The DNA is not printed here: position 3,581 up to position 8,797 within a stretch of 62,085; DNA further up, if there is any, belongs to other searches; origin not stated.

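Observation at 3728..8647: AT-rich single-gene islet encoding a DEDD exonuclease + RecQ core + UvrD-like helicase fusion (1639 aa)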

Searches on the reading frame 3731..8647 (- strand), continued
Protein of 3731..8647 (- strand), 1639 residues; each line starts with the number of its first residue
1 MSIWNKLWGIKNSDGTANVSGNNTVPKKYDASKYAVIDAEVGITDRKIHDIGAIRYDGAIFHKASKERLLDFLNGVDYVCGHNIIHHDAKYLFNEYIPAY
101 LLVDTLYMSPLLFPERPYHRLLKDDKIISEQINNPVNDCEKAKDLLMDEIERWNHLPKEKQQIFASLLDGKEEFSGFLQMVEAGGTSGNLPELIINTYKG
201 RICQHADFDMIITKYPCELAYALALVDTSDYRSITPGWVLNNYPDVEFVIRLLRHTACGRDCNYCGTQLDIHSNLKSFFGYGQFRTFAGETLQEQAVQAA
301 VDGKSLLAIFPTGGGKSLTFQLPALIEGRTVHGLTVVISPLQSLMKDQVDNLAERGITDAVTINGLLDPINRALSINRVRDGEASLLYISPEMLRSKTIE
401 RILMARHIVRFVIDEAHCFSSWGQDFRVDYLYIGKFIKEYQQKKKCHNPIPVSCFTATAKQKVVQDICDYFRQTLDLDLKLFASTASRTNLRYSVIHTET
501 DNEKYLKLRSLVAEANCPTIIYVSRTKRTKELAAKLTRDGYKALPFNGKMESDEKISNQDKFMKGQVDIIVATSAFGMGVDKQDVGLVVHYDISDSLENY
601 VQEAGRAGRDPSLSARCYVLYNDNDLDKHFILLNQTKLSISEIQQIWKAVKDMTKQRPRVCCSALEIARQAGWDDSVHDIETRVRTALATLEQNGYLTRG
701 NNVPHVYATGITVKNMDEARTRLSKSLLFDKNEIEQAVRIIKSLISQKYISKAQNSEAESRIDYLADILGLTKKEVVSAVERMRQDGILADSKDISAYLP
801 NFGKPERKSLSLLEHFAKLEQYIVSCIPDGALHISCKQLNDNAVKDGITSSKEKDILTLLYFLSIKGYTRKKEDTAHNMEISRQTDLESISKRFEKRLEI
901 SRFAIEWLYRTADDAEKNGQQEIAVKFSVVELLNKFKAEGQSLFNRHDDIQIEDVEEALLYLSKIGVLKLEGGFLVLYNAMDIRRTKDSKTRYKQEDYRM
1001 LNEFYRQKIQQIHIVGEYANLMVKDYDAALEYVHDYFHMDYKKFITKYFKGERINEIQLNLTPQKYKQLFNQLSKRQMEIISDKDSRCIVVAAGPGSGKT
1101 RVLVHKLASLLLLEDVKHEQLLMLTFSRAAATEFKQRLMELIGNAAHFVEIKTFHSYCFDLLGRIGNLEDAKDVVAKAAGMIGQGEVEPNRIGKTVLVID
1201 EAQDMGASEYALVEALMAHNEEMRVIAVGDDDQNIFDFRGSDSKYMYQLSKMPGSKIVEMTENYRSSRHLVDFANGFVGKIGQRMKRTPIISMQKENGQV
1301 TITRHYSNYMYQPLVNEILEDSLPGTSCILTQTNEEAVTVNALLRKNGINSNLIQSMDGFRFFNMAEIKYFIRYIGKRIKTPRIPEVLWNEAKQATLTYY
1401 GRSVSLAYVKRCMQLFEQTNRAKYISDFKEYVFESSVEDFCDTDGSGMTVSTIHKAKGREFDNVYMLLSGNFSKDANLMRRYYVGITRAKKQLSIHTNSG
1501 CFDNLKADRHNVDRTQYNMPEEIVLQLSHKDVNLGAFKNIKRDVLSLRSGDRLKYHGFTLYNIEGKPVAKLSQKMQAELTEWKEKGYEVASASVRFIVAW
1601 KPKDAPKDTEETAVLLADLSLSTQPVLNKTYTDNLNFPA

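Call 9: find_homologous_proteins(query=window:3731-8647:-, max_evalue=1e-20)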
Query window:3731-8647:- (1639 aa): 8000 proteins with E <= 1e-20 among 8000 candidates; the best 120 are listed.
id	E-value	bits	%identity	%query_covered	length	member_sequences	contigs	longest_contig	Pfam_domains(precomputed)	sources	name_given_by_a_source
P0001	0.0e+0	3713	99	100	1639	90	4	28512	PF13538.13,PF00270.36,PF01443.25,PF13604.13,PF13361.13,PF13245.13,PF13401.13,PF00271.38,PF00580.28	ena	-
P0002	0.0e+0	2936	76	71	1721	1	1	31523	PF13538.13,PF00270.36,PF01443.25,PF13604.13,PF13361.13,PF13245.13,PF13401.13,PF00271.38,PF00580.28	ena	-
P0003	0.0e+0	2866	77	99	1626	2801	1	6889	PF13538.13,PF00270.36,PF01443.25,PF13604.13,PF13361.13,PF13245.13,PF13401.13,PF00271.38,PF04851.22,PF00580.28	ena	-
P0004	0.0e+0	2857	77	99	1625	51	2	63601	PF13538.13,PF00270.36,PF01443.25,PF13604.13,PF13361.13,PF13245.13,PF13401.13,PF00271.38,PF04851.22,PF00580.28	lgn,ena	-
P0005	0.0e+0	2857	77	99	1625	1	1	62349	PF13538.13,PF00270.36,PF01443.25,PF13604.13,PF13361.13,PF13245.13,PF13401.13,PF00271.38,PF04851.22,PF00580.28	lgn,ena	-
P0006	0.0e+0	2843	76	99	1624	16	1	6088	PF13538.13,PF00270.36,PF01443.25,PF13604.13,PF13361.13,PF13245.13,PF13401.13,PF00271.38,PF04851.22,PF00580.28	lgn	-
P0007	0.0e+0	2842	77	99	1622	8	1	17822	PF13538.13,PF00270.36,PF01443.25,PF13604.13,PF13361.13,PF13245.13,PF13401.13,PF00271.38,PF04851.22,PF00580.28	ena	-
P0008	0.0e+0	2840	77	99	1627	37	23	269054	PF13538.13,PF00270.36,PF01443.25,PF13604.13,PF13361.13,PF13245.13,PF13401.13,PF00271.38,PF04851.22,PF00580.28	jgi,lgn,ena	-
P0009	0.0e+0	2839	77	99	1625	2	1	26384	PF13538.13,PF00270.36,PF01443.25,PF13604.13,PF13361.13,PF13245.13,PF13401.13,PF00271.38,PF04851.22,PF00580.28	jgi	-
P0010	0.0e+0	2839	77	99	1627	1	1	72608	PF13538.13,PF00270.36,PF01443.25,PF13604.13,PF13361.13,PF13245.13,PF13401.13,PF00271.38,PF04851.22,PF00580.28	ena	-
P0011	0.0e+0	2838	77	99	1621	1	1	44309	PF13538.13,PF00270.36,PF01443.25,PF13604.13,PF13361.13,PF13245.13,PF13401.13,PF00271.38,PF04851.22,PF00580.28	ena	-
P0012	0.0e+0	2838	77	99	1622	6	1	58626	PF13538.13,PF00270.36,PF01443.25,PF13604.13,PF13361.13,PF13245.13,PF13401.13,PF00271.38,PF04851.22,PF00580.28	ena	-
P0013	0.0e+0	2836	77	99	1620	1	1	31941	PF13538.13,PF00270.36,PF01443.25,PF13604.13,PF13361.13,PF13245.13,PF13401.13,PF00271.38,PF04851.22,PF00580.28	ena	-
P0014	0.0e+0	2836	77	99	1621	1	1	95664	PF13538.13,PF00270.36,PF01443.25,PF13604.13,PF13361.13,PF13245.13,PF13401.13,PF00271.38,PF04851.22,PF00580.28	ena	-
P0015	0.0e+0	2834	76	99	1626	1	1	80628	PF13538.13,PF00270.36,PF01443.25,PF13604.13,PF13361.13,PF13245.13,PF13401.13,PF00271.38,PF04851.22,PF00580.28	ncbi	-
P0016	0.0e+0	2832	77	99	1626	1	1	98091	PF13538.13,PF00270.36,PF01443.25,PF13604.13,PF13361.13,PF13245.13,PF13401.13,PF00271.38,PF04851.22,PF00580.28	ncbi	ncbi:RecQ family ATP-dependent DNA helicase [Parabacteroides sp.]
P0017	0.0e+0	2832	77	99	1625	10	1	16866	PF13538.13,PF00270.36,PF01443.25,PF13604.13,PF13361.13,PF13245.13,PF13401.13,PF00271.38,PF00580.28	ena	-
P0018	0.0e+0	2832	77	99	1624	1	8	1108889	PF13538.13,PF00270.36,PF01443.25,PF13604.13,PF13361.13,PF13245.13,PF13401.13,PF00271.38,PF04851.22,PF00580.28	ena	-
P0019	0.0e+0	2830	77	99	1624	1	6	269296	PF13538.13,PF00270.36,PF01443.25,PF13604.13,PF13361.13,PF13245.13,PF13401.13,PF00271.38,PF04851.22,PF00580.28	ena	-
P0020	0.0e+0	2830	77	99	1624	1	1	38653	PF13538.13,PF00270.36,PF01443.25,PF13604.13,PF13361.13,PF13245.13,PF13401.13,PF00271.38,PF04851.22,PF00580.28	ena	-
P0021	0.0e+0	2828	77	99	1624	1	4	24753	PF13538.13,PF00270.36,PF01443.25,PF13604.13,PF13361.13,PF13245.13,PF13401.13,PF00271.38,PF04851.22,PF00580.28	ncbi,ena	-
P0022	0.0e+0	2827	77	99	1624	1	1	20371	PF13538.13,PF00270.36,PF01443.25,PF13604.13,PF13361.13,PF13245.13,PF13401.13,PF00271.38,PF04851.22,PF00580.28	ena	-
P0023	0.0e+0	2827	77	99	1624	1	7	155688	PF13538.13,PF00270.36,PF01443.25,PF13604.13,PF13361.13,PF13245.13,PF13401.13,PF00271.38,PF04851.22,PF00580.28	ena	-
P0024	0.0e+0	2826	77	99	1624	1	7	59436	PF13538.13,PF00270.36,PF01443.25,PF13604.13,PF13361.13,PF13245.13,PF13401.13,PF00271.38,PF04851.22,PF00580.28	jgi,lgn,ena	-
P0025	0.0e+0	2826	76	99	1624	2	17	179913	PF13538.13,PF00270.36,PF01443.25,PF13604.13,PF13361.13,PF13245.13,PF13401.13,PF00271.38,PF09848.16,PF00580.28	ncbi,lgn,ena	-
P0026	0.0e+0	2826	77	98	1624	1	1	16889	PF13538.13,PF00270.36,PF01443.25,PF13604.13,PF13361.13,PF13245.13,PF13401.13,PF00271.38,PF04851.22,PF00580.28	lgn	-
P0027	0.0e+0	2825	77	98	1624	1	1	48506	PF13538.13,PF00270.36,PF01443.25,PF13604.13,PF13361.13,PF13245.13,PF13401.13,PF00271.38,PF04851.22,PF00580.28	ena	-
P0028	0.0e+0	2825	76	99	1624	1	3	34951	PF13538.13,PF00270.36,PF01443.25,PF13604.13,PF13361.13,PF13245.13,PF13401.13,PF00271.38,PF04851.22,PF00580.28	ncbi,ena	-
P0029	0.0e+0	2825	77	99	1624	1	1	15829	PF13538.13,PF00270.36,PF01443.25,PF13604.13,PF13361.13,PF13245.13,PF13401.13,PF00271.38,PF04851.22,PF00580.28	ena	-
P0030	0.0e+0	2823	77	99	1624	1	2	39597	PF13538.13,PF00270.36,PF01443.25,PF13604.13,PF13361.13,PF13245.13,PF13401.13,PF00271.38,PF04851.22,PF00580.28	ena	-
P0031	0.0e+0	2823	76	99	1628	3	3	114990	PF13538.13,PF00270.36,PF01443.25,PF13604.13,PF13361.13,PF13245.13,PF13401.13,PF00271.38,PF00580.28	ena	-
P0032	0.0e+0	2823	76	99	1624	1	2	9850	PF13538.13,PF00270.36,PF01443.25,PF13604.13,PF13361.13,PF13245.13,PF13401.13,PF00271.38,PF04851.22,PF00580.28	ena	-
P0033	0.0e+0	2823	77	99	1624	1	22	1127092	PF13538.13,PF00270.36,PF01443.25,PF13604.13,PF13361.13,PF13245.13,PF13401.13,PF00271.38,PF04851.22,PF00580.28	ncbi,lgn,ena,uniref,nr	ncbi:RecQ family ATP-dependent DNA helicase [Coprobacter secundus]|uniref:RecQ family ATP-dependent 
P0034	0.0e+0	2822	77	99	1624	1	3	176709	PF13538.13,PF00270.36,PF01443.25,PF13604.13,PF13361.13,PF13245.13,PF13401.13,PF00271.38,PF04851.22,PF00580.28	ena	-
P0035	0.0e+0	2822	77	99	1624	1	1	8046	PF13538.13,PF00270.36,PF01443.25,PF13604.13,PF13361.13,PF13245.13,PF13401.13,PF00271.38,PF04851.22,PF00580.28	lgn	-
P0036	0.0e+0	2822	76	99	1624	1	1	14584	PF13538.13,PF00270.36,PF01443.25,PF13604.13,PF13361.13,PF13245.13,PF13401.13,PF00271.38,PF04851.22,PF00580.28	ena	-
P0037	0.0e+0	2821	77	99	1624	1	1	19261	PF13538.13,PF00270.36,PF01443.25,PF13604.13,PF13361.13,PF13245.13,PF13401.13,PF00271.38,PF04851.22,PF00580.28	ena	-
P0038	0.0e+0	2820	76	99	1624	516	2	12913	PF13538.13,PF00270.36,PF01443.25,PF13604.13,PF13361.13,PF13245.13,PF13401.13,PF00271.38,PF04851.22,PF00580.28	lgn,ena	-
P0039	0.0e+0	2820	77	99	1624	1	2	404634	PF13538.13,PF00270.36,PF01443.25,PF13604.13,PF13361.13,PF13245.13,PF13401.13,PF00271.38,PF04851.22,PF00580.28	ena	-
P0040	0.0e+0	2818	76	98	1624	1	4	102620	PF13538.13,PF00270.36,PF01443.25,PF13604.13,PF13361.13,PF13245.13,PF13401.13,PF00271.38,PF04851.22,PF00580.28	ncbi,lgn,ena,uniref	ncbi:RecQ family ATP-dependent DNA helicase [Coprobacter sp.]|uniref:RecQ family ATP-dependent DNA h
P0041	0.0e+0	2817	76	99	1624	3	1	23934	PF13538.13,PF00270.36,PF01443.25,PF13604.13,PF13361.13,PF13245.13,PF13401.13,PF00271.38,PF04851.22,PF00580.28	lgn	-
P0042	0.0e+0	2815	77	99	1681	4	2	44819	PF13538.13,PF00270.36,PF01443.25,PF13604.13,PF13361.13,PF13245.13,PF13401.13,PF00271.38,PF00580.28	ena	-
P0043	0.0e+0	2815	77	97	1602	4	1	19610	PF13538.13,PF00270.36,PF01443.25,PF13604.13,PF13361.13,PF13245.13,PF13401.13,PF00271.38,PF04851.22,PF00580.28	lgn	-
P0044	0.0e+0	2815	76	99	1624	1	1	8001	PF13538.13,PF00270.36,PF01443.25,PF13604.13,PF13361.13,PF13245.13,PF13401.13,PF00271.38,PF00580.28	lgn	-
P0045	0.0e+0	2814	76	99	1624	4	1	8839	PF13538.13,PF00270.36,PF01443.25,PF13604.13,PF13361.13,PF13245.13,PF13401.13,PF00271.38,PF04851.22,PF00580.28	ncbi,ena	-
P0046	0.0e+0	2813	77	99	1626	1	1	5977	PF13538.13,PF00270.36,PF01443.25,PF13604.13,PF13361.13,PF13245.13,PF13401.13,PF00271.38,PF00580.28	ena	-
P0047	0.0e+0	2813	76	99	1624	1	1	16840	PF13538.13,PF00270.36,PF01443.25,PF13604.13,PF13361.13,PF13245.13,PF13401.13,PF00271.38,PF00580.28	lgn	-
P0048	0.0e+0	2811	76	99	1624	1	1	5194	PF13538.13,PF00270.36,PF01443.25,PF13604.13,PF13361.13,PF13245.13,PF13401.13,PF00271.38,PF04851.22,PF00580.28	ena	-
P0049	0.0e+0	2810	76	99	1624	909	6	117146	PF13538.13,PF00270.36,PF01443.25,PF13604.13,PF13361.13,PF13245.13,PF13401.13,PF00271.38,PF04851.22,PF00580.28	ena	-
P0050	0.0e+0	2810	77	97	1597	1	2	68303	PF13538.13,PF00270.36,PF01443.25,PF13604.13,PF13361.13,PF13245.13,PF13401.13,PF00271.38,PF04851.22,PF00580.28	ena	-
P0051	0.0e+0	2810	76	98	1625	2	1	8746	PF13538.13,PF00270.36,PF01443.25,PF13604.13,PF13361.13,PF13245.13,PF13401.13,PF00271.38,PF00580.28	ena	-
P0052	0.0e+0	2810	76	99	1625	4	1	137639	PF13538.13,PF00270.36,PF01443.25,PF13604.13,PF13361.13,PF13245.13,PF13401.13,PF00271.38,PF04851.22,PF00580.28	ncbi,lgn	ncbi:MAG: RecQ family ATP-dependent DNA helicase [Barnesiella sp.]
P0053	0.0e+0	2810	76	99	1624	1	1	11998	PF13538.13,PF00270.36,PF01443.25,PF13604.13,PF13361.13,PF13245.13,PF13401.13,PF00271.38,PF04851.22,PF00580.28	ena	-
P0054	0.0e+0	2809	76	99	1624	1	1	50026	PF13538.13,PF00270.36,PF01443.25,PF13604.13,PF13361.13,PF13245.13,PF13401.13,PF00271.38,PF04851.22,PF00580.28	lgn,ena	-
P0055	0.0e+0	2807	76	99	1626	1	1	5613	PF13538.13,PF00270.36,PF01443.25,PF13604.13,PF13361.13,PF13245.13,PF13401.13,PF00271.38,PF00580.28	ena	-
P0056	0.0e+0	2806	75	99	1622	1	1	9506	PF13538.13,PF00270.36,PF01443.25,PF13604.13,PF13361.13,PF13245.13,PF13401.13,PF00271.38,PF04851.22,PF00580.28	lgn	-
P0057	0.0e+0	2806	76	99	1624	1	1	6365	PF13538.13,PF00270.36,PF01443.25,PF13604.13,PF13361.13,PF13245.13,PF13401.13,PF00271.38,PF04851.22,PF00580.28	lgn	-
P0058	0.0e+0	2806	76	99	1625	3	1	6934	PF13538.13,PF00270.36,PF01443.25,PF13604.13,PF13361.13,PF13245.13,PF13401.13,PF00271.38,PF04851.22,PF00580.28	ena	-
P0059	0.0e+0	2805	76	99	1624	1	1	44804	PF13538.13,PF00270.36,PF01443.25,PF13604.13,PF13361.13,PF13245.13,PF13401.13,PF00271.38,PF04851.22,PF00580.28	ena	-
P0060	0.0e+0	2803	76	99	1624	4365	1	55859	PF13538.13,PF00270.36,PF01443.25,PF13604.13,PF13361.13,PF13245.13,PF13401.13,PF00271.38,PF04851.22,PF00580.28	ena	-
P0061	0.0e+0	2803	76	99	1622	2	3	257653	PF13538.13,PF00270.36,PF01443.25,PF13604.13,PF13361.13,PF13245.13,PF13401.13,PF00271.38,PF04851.22,PF00580.28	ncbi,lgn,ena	ncbi:RecQ family ATP-dependent DNA helicase [Bacteroides fragilis]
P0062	0.0e+0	2802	76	99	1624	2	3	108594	PF13538.13,PF00270.36,PF01443.25,PF13604.13,PF13361.13,PF13245.13,PF13401.13,PF00271.38,PF04851.22,PF00580.28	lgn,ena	-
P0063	0.0e+0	2801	75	99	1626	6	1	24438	PF13538.13,PF00270.36,PF01443.25,PF13604.13,PF13361.13,PF13245.13,PF13401.13,PF00271.38,PF09848.16,PF04851.22,PF00580.28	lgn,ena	-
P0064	0.0e+0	2801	75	99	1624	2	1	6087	PF13538.13,PF00270.36,PF01443.25,PF13604.13,PF13361.13,PF13245.13,PF13401.13,PF00271.38,PF04851.22,PF00580.28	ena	-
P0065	0.0e+0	2800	76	99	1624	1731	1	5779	PF13538.13,PF00270.36,PF01443.25,PF13604.13,PF13361.13,PF13245.13,PF13401.13,PF00271.38,PF00580.28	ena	-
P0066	0.0e+0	2800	76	99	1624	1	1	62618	PF13538.13,PF00270.36,PF01443.25,PF13604.13,PF13361.13,PF13245.13,PF13401.13,PF00271.38,PF04851.22,PF00580.28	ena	-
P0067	0.0e+0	2800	75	99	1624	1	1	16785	PF13538.13,PF00270.36,PF01443.25,PF13604.13,PF13361.13,PF13245.13,PF13401.13,PF00271.38,PF04851.22,PF00580.28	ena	-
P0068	0.0e+0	2800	76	99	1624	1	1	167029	PF13538.13,PF00270.36,PF01443.25,PF13604.13,PF13361.13,PF13245.13,PF13401.13,PF00271.38,PF04851.22,PF00580.28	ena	-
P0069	0.0e+0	2800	76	99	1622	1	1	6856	PF13538.13,PF00270.36,PF01443.25,PF13604.13,PF13361.13,PF13245.13,PF13401.13,PF00271.38,PF04851.22,PF00580.28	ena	-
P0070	0.0e+0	2800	77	99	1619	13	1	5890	PF13538.13,PF00270.36,PF01443.25,PF13604.13,PF13361.13,PF13245.13,PF13401.13,PF00271.38,PF04851.22,PF00580.28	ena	-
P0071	0.0e+0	2800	76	99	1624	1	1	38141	PF13538.13,PF00270.36,PF01443.25,PF13604.13,PF13361.13,PF13245.13,PF13401.13,PF00271.38,PF04851.22,PF00580.28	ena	-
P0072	0.0e+0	2800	76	99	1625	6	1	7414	PF13538.13,PF00270.36,PF01443.25,PF13604.13,PF13361.13,PF13245.13,PF13401.13,PF00271.38,PF09848.16,PF04851.22,PF00580.28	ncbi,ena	-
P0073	0.0e+0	2800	76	99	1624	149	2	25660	PF13538.13,PF00270.36,PF01443.25,PF13604.13,PF13361.13,PF13245.13,PF13401.13,PF00271.38,PF04851.22,PF00580.28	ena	-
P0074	0.0e+0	2800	75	99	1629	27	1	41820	PF13538.13,PF00270.36,PF01443.25,PF13604.13,PF13361.13,PF13245.13,PF13401.13,PF00271.38,PF04851.22,PF00580.28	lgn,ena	-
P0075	0.0e+0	2799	76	99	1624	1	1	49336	PF13538.13,PF00270.36,PF01443.25,PF13604.13,PF13361.13,PF13245.13,PF13401.13,PF00271.38,PF00580.28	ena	-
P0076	0.0e+0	2799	76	99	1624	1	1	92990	PF13538.13,PF00270.36,PF01443.25,PF13604.13,PF13361.13,PF13245.13,PF13401.13,PF00271.38,PF04851.22,PF00580.28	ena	-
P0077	0.0e+0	2799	76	99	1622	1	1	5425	PF13538.13,PF00270.36,PF01443.25,PF13604.13,PF13361.13,PF13245.13,PF13401.13,PF00271.38,PF04851.22,PF00580.28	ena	-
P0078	0.0e+0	2799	76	99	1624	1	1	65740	PF13538.13,PF00270.36,PF01443.25,PF13604.13,PF13361.13,PF13245.13,PF13401.13,PF00271.38,PF04851.22,PF00580.28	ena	-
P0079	0.0e+0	2799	75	99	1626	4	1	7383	PF13538.13,PF00270.36,PF01443.25,PF13604.13,PF13361.13,PF13245.13,PF13401.13,PF00271.38,PF00580.28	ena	-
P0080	0.0e+0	2799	76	99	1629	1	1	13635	PF13538.13,PF00270.36,PF01443.25,PF13604.13,PF13361.13,PF13245.13,PF13401.13,PF00271.38,PF00580.28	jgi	-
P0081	0.0e+0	2799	76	99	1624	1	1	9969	PF13538.13,PF00270.36,PF01443.25,PF13604.13,PF13361.13,PF13245.13,PF13401.13,PF00271.38,PF04851.22,PF00580.28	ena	-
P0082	0.0e+0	2799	76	99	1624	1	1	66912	PF13538.13,PF00270.36,PF01443.25,PF13604.13,PF13361.13,PF13245.13,PF13401.13,PF00271.38,PF04851.22,PF00580.28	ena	-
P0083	0.0e+0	2798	76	99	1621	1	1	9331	PF13538.13,PF00270.36,PF01443.25,PF13604.13,PF13361.13,PF13245.13,PF13401.13,PF00271.38,PF00580.28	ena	-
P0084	0.0e+0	2798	76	99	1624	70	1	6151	PF13538.13,PF00270.36,PF01443.25,PF13604.13,PF13361.13,PF13245.13,PF13401.13,PF00271.38,PF00580.28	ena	-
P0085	0.0e+0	2798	76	97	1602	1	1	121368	PF13538.13,PF00270.36,PF01443.25,PF13604.13,PF13361.13,PF13245.13,PF13401.13,PF00271.38,PF00580.28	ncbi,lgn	-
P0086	0.0e+0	2798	76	99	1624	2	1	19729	PF13538.13,PF00270.36,PF01443.25,PF13604.13,PF13361.13,PF13245.13,PF13401.13,PF00271.38,PF04851.22,PF00580.28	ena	-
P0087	0.0e+0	2798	76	99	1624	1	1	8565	PF13538.13,PF00270.36,PF01443.25,PF13604.13,PF13361.13,PF13245.13,PF13401.13,PF00271.38,PF04851.22,PF00580.28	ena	-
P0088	0.0e+0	2797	76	99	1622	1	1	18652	PF13538.13,PF00270.36,PF01443.25,PF13604.13,PF13361.13,PF13245.13,PF13401.13,PF00271.38,PF04851.22,PF00580.28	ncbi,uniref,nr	ncbi:RecQ family ATP-dependent DNA helicase [uncultured Muribaculum sp.]|uniref:RecQ family ATP-depe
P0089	0.0e+0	2797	75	99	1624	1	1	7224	PF13538.13,PF00270.36,PF01443.25,PF13604.13,PF13361.13,PF13245.13,PF13401.13,PF00271.38,PF04851.22,PF00580.28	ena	-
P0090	0.0e+0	2796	75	99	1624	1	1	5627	PF13538.13,PF00270.36,PF01443.25,PF13604.13,PF13361.13,PF13245.13,PF13401.13,PF00271.38,PF04851.22,PF00580.28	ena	-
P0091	0.0e+0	2796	75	99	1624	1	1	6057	PF13538.13,PF00270.36,PF01443.25,PF13604.13,PF13361.13,PF13245.13,PF13401.13,PF00271.38,PF04851.22,PF00580.28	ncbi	-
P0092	0.0e+0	2796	76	99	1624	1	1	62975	PF13538.13,PF00270.36,PF01443.25,PF13604.13,PF13361.13,PF13245.13,PF13401.13,PF00271.38,PF04851.22,PF00580.28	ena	-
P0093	0.0e+0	2796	76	99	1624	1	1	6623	PF13538.13,PF00270.36,PF01443.25,PF13604.13,PF13361.13,PF13245.13,PF13401.13,PF00271.38,PF04851.22,PF00580.28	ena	-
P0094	0.0e+0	2796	77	98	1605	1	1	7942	PF13538.13,PF00270.36,PF01443.25,PF13604.13,PF13361.13,PF13245.13,PF13401.13,PF00271.38,PF04851.22,PF00580.28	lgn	-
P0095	0.0e+0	2796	76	99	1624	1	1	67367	PF13538.13,PF00270.36,PF01443.25,PF13604.13,PF13361.13,PF13245.13,PF13401.13,PF00271.38,PF04851.22,PF00580.28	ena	-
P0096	0.0e+0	2796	76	99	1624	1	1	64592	PF13538.13,PF00270.36,PF01443.25,PF13604.13,PF13361.13,PF13245.13,PF13401.13,PF00271.38,PF04851.22,PF00580.28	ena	-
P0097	0.0e+0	2796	76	99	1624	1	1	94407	PF13538.13,PF00270.36,PF01443.25,PF13604.13,PF13361.13,PF13245.13,PF13401.13,PF00271.38,PF04851.22,PF00580.28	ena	-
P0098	0.0e+0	2795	76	99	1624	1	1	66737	PF13538.13,PF00270.36,PF01443.25,PF13604.13,PF13361.13,PF13245.13,PF13401.13,PF00271.38,PF00580.28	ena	-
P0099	0.0e+0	2795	75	99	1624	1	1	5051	PF13538.13,PF00270.36,PF01443.25,PF13604.13,PF13361.13,PF13245.13,PF13401.13,PF00271.38,PF04851.22,PF00580.28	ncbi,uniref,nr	ncbi:RecQ family ATP-dependent DNA helicase [Xylanibacter rodentium]|uniref:RecQ family ATP-dependen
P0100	0.0e+0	2795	76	99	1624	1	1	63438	PF13538.13,PF00270.36,PF01443.25,PF13604.13,PF13361.13,PF13245.13,PF13401.13,PF00271.38,PF04851.22,PF00580.28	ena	-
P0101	0.0e+0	2795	76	99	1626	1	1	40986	PF13538.13,PF00270.36,PF01443.25,PF13604.13,PF13361.13,PF13245.13,PF13401.13,PF00271.38,PF00580.28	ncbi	-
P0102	0.0e+0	2795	75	99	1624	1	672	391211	PF13538.13,PF00270.36,PF01443.25,PF13604.13,PF13361.13,PF13245.13,PF13401.13,PF00271.38,PF04851.22,PF00580.28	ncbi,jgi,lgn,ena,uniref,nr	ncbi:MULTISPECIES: RecQ family ATP-dependent DNA helicase [Bacteroidales]|jgi:ATP-dependent DNA heli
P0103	0.0e+0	2795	75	99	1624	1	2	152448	PF13538.13,PF00270.36,PF01443.25,PF13604.13,PF13361.13,PF13245.13,PF13401.13,PF00271.38,PF04851.22,PF00580.28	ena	-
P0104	0.0e+0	2794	76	99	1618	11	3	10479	PF13538.13,PF00270.36,PF01443.25,PF13604.13,PF13361.13,PF13245.13,PF13401.13,PF00271.38,PF04851.22,PF00580.28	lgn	-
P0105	0.0e+0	2794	76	99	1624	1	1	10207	PF13538.13,PF00270.36,PF01443.25,PF13604.13,PF13361.13,PF13245.13,PF13401.13,PF00271.38,PF04851.22,PF00580.28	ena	-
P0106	0.0e+0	2794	75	99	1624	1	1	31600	PF13538.13,PF00270.36,PF01443.25,PF13604.13,PF13361.13,PF13245.13,PF13401.13,PF00271.38,PF04851.22,PF00580.28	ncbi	-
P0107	0.0e+0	2794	75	99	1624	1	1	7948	PF13538.13,PF00270.36,PF01443.25,PF13604.13,PF13361.13,PF13245.13,PF13401.13,PF00271.38,PF04851.22,PF00580.28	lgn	-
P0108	0.0e+0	2794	76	99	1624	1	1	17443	PF13538.13,PF00270.36,PF01443.25,PF13604.13,PF13361.13,PF13245.13,PF13401.13,PF00271.38,PF04851.22,PF00580.28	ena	-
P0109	0.0e+0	2794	76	99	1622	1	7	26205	PF13538.13,PF00270.36,PF01443.25,PF13604.13,PF13361.13,PF13245.13,PF13401.13,PF00271.38,PF04851.22,PF00580.28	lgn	-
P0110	0.0e+0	2794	77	97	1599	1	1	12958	PF13538.13,PF00270.36,PF01443.25,PF13604.13,PF13361.13,PF13245.13,PF13401.13,PF00271.38,PF04851.22,PF00580.28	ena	-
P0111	0.0e+0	2794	76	99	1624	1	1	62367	PF13538.13,PF00270.36,PF01443.25,PF13604.13,PF13361.13,PF13245.13,PF13401.13,PF00271.38,PF04851.22,PF00580.28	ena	-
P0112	0.0e+0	2794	76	99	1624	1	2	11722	PF13538.13,PF00270.36,PF01443.25,PF13604.13,PF13361.13,PF13245.13,PF13401.13,PF00271.38,PF04851.22,PF00580.28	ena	-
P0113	0.0e+0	2794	76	99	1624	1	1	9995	PF13538.13,PF00270.36,PF01443.25,PF13604.13,PF13361.13,PF13245.13,PF13401.13,PF00271.38,PF04851.22,PF00580.28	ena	-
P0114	0.0e+0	2793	75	99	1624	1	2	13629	PF13538.13,PF00270.36,PF01443.25,PF13604.13,PF13361.13,PF13245.13,PF13401.13,PF00271.38,PF04851.22,PF00580.28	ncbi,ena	-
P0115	0.0e+0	2793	75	99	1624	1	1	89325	PF13538.13,PF00270.36,PF01443.25,PF13604.13,PF13361.13,PF13245.13,PF13401.13,PF00271.38,PF04851.22,PF00580.28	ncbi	-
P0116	0.0e+0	2793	75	99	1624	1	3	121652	PF13538.13,PF00270.36,PF01443.25,PF13604.13,PF13361.13,PF13245.13,PF13401.13,PF00271.38,PF04851.22,PF00580.28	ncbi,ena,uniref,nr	ncbi:RecQ family ATP-dependent DNA helicase [Xylanibacter rodentium]|uniref:RecQ family ATP-dependen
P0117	0.0e+0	2793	75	99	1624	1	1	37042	PF13538.13,PF00270.36,PF01443.25,PF13604.13,PF13361.13,PF13245.13,PF13401.13,PF00271.38,PF04851.22,PF00580.28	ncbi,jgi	-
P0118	0.0e+0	2793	75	99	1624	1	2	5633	PF13538.13,PF00270.36,PF01443.25,PF13604.13,PF13361.13,PF13245.13,PF13401.13,PF00271.38,PF04851.22,PF00580.28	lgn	-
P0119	0.0e+0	2793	76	99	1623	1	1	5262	PF13538.13,PF00270.36,PF01443.25,PF13604.13,PF13361.13,PF13245.13,PF13401.13,PF00271.38,PF09848.16,PF00580.28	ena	-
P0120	0.0e+0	2793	75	99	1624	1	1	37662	PF13538.13,PF00270.36,PF01443.25,PF13604.13,PF13361.13,PF13245.13,PF13401.13,PF00271.38,PF04851.22,PF00580.28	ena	-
